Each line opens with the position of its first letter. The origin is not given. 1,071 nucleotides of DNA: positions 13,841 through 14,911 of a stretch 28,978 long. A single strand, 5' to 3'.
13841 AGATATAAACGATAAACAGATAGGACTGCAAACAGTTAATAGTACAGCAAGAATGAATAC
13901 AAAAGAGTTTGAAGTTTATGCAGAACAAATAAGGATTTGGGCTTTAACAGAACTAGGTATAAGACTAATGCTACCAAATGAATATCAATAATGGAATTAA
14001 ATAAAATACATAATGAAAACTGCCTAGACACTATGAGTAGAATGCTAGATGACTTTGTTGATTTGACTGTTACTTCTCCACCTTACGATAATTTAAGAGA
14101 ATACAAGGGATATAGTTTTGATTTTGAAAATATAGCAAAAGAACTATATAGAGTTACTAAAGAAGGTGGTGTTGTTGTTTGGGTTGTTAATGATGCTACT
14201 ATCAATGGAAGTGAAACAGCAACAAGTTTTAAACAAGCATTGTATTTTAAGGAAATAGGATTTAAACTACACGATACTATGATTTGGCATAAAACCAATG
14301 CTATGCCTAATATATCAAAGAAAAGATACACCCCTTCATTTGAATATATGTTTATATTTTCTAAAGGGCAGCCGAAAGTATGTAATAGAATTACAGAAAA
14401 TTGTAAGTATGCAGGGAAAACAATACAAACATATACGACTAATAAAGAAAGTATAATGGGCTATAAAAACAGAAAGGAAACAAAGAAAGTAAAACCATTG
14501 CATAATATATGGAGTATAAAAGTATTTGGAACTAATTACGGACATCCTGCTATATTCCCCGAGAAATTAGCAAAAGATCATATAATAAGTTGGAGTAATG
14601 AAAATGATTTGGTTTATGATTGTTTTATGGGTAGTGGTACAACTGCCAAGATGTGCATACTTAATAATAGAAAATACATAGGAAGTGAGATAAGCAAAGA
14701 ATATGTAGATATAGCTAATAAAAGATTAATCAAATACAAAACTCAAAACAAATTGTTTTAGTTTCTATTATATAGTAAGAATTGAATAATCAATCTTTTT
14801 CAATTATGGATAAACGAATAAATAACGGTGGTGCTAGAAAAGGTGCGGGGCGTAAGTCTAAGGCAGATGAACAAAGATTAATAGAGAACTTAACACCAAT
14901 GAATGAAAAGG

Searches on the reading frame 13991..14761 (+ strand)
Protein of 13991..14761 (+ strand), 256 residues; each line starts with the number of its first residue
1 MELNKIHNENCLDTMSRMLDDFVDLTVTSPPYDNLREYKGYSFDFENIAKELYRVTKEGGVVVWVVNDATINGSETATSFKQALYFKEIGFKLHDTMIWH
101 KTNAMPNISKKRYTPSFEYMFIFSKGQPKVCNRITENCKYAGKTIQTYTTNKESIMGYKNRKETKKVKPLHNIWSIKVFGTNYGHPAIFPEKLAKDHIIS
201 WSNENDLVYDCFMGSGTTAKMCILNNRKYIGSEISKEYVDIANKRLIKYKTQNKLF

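Call 11: search_protein_families(library=phrogs, proteins=[window:13991-14761:+])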
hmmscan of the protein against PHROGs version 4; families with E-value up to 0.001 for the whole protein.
window:13991-14761:+ (256 aa): 13 families
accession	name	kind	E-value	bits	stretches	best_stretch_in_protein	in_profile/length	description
phrog_67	-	other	8e-63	214.6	1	1-255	121-352/743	DNA methyltransferase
phrog_498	-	other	1.6e-26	94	1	15-253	214-427/633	DNA methyltransferase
phrog_3008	-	other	1.2e-18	68.3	1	165-255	139-220/244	DNA methyltransferase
phrog_18293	-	other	1.3e-13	52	1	181-253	42-114/119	methyltransferase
phrog_6025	-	other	3.1e-13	50.8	1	5-112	13-121/192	DNA methyltransferase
phrog_8769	-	other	1.7e-11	44.8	1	204-250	11-57/71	methyltransferase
phrog_18146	-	other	3.3e-11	43.8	0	44-98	363-417/452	DNA methyltransferase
phrog_6952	-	other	3e-08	34.7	1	169-249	97-178/181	DNA methyltransferase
phrog_12862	-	unknown function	9e-08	33.1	1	4-129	3-118/149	-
phrog_12517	-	unknown function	2.3e-07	31.3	0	177-250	79-151/316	-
phrog_23085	-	unknown function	8.3e-07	29.7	1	182-252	41-111/138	-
phrog_23148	-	unknown function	6.3e-06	27.3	1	177-246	77-146/165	-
phrog_16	-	DNA, RNA and nucleotide metabolism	0.00031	20.1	1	198-246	861-909/986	DNA helicase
